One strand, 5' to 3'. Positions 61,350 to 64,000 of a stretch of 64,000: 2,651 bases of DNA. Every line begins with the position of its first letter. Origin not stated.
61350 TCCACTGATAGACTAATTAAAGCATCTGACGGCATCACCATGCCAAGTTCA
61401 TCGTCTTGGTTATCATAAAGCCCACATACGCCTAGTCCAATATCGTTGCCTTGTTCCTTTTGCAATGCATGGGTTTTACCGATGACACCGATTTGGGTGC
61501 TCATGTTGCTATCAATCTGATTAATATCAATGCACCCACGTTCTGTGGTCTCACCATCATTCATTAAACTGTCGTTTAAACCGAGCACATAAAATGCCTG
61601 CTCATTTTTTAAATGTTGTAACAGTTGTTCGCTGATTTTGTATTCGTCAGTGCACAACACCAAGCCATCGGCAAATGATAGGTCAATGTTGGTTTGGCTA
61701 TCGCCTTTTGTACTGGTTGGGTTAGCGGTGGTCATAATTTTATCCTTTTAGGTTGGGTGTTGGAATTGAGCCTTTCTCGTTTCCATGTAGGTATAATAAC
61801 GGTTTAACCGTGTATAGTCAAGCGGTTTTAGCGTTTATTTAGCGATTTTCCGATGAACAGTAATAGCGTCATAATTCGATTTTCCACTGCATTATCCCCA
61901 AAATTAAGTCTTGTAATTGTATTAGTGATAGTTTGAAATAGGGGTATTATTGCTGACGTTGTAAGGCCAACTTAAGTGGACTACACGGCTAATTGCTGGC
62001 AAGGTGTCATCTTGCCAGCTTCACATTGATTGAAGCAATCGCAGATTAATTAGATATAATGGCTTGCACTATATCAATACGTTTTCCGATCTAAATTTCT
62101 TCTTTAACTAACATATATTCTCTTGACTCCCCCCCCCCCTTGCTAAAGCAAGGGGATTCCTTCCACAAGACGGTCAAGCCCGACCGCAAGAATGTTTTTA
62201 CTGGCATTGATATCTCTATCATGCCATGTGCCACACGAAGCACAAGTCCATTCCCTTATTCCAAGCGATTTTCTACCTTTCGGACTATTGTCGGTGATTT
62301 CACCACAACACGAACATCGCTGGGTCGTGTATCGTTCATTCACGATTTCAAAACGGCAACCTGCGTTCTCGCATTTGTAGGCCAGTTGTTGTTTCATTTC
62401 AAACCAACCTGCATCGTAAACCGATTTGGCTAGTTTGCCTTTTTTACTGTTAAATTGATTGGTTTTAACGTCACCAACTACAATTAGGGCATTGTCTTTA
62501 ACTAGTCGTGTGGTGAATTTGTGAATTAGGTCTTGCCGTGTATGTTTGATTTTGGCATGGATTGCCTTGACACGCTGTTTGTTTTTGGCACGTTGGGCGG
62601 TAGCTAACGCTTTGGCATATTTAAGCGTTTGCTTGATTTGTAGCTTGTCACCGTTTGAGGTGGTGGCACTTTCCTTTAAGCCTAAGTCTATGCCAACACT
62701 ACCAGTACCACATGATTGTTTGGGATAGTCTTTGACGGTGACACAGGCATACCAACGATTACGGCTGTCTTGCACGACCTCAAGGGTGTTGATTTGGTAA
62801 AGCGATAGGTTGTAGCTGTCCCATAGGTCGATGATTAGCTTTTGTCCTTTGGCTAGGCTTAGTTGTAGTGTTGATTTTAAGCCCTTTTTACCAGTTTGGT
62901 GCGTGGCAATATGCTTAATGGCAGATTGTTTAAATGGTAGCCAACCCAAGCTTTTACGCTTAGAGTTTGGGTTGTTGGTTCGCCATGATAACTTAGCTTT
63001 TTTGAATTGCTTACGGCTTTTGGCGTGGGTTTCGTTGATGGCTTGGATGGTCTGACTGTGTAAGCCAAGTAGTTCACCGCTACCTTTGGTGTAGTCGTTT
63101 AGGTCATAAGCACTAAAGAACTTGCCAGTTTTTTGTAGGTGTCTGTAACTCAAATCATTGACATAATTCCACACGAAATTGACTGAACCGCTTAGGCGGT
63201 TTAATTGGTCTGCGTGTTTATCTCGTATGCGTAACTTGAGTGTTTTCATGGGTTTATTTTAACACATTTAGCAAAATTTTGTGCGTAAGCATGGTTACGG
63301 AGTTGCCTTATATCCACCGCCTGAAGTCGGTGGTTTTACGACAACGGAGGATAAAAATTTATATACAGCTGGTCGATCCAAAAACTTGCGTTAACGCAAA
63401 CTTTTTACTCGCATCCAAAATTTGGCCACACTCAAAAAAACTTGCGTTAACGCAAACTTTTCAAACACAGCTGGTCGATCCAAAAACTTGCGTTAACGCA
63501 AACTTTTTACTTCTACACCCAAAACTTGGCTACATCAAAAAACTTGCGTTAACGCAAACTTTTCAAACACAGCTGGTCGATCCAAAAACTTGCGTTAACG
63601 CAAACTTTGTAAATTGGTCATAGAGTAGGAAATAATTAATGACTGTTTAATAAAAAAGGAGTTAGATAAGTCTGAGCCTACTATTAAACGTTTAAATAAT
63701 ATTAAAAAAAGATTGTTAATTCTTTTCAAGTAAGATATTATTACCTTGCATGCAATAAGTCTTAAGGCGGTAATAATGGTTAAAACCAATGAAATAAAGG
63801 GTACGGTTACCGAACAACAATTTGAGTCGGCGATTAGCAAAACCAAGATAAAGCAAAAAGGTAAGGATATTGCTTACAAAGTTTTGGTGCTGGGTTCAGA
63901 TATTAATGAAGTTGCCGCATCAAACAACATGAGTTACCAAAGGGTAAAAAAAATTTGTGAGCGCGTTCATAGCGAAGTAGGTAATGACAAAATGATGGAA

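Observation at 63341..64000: Five perfect 14-bp palindromes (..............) in a 103-bp-periodic compound repeat upstream of a KorA-like repressor gene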

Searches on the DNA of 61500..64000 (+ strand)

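Call 6: search_dna_similar(query=window:63250-64000:+, collection=plasmids, mode=near, max_rows=30)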
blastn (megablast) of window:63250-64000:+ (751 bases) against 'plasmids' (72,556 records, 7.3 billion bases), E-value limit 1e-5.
Records with a match: 6; places in all: 9; records where one place covers at least 80% of the query: 1.
Best place of each record, by identity: >=99% 1; 95-99% 3; 90-95% 2.
By first word of the organism name: Moraxella 6.
By predicted mobility (MOB-suite, as given by PLSDB): non-mobilizable 4; mobilizable 2.
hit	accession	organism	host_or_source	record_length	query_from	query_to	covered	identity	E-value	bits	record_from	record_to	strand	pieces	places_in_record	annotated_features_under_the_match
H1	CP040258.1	Moraxella osloensis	mycoplasma culture contaminant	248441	1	751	100%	99.7%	0e+0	1376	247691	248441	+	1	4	none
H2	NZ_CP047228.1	Moraxella osloensis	whole organism,activated sludge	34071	1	106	14%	98.1%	6e-44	185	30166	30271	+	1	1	none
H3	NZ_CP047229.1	Moraxella osloensis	whole organism,activated sludge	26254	31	107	10%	94.8%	2e-24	121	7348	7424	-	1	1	none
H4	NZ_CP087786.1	Moraxella bovis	Bovine,bacteria culture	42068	33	106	10%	95.9%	2e-24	121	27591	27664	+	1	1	none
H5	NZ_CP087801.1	Moraxella bovis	Bovine,bacteria culture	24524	33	106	10%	95.9%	2e-24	121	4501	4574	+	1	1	none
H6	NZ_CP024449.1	Moraxella osloensis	Homo sapiens,single cell,skin swab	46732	31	106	10%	93.4%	3e-22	113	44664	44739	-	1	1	none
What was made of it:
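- An IS end abuts the array (call 6). IS homology stops at about 63355 (call 6).
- Tried and rejected: Array as part of the IS: rejected, because homology ends at about 63355 (call 6).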

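Call 7: search_dna_similar(query=window:63250-64000:+, collection=phages, mode=near, max_rows=20)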
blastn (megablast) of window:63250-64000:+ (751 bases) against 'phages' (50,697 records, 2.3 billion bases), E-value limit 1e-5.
No match.
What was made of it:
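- Tried and rejected: The phage collection gave no match (call 7).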

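Call 85: search_rna_families(source=window, start=61500, end=64000, threshold=evalue, max_evalue=1)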
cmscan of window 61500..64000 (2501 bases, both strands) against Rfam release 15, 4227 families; matches with E-value up to 1: 4.
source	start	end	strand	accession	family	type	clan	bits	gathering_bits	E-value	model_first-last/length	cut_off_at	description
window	63435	63508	-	RF04069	MIR6135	Gene; miRNA;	-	25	99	0.37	1-122/122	no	MIR6135 microRNA precursor family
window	63467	63576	-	RF04187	MIR862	Gene; miRNA;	-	23.5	100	0.1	1-110/110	no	MIR862 microRNA precursor family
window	63386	63499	-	RF00749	mir-208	Gene; miRNA;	-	21.8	56.4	0.086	1-77/77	no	mir-208 microRNA precursor family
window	63381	63460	-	RF02244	mir-785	Gene; miRNA;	-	21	62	0.39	1-90/90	no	mir-785 microRNA precursor family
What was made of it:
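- No Rfam family matches (call 85).
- Tried and rejected: Rfam gave only sub-threshold miRNA-hairpin noise caused by the palindromes (call 85).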
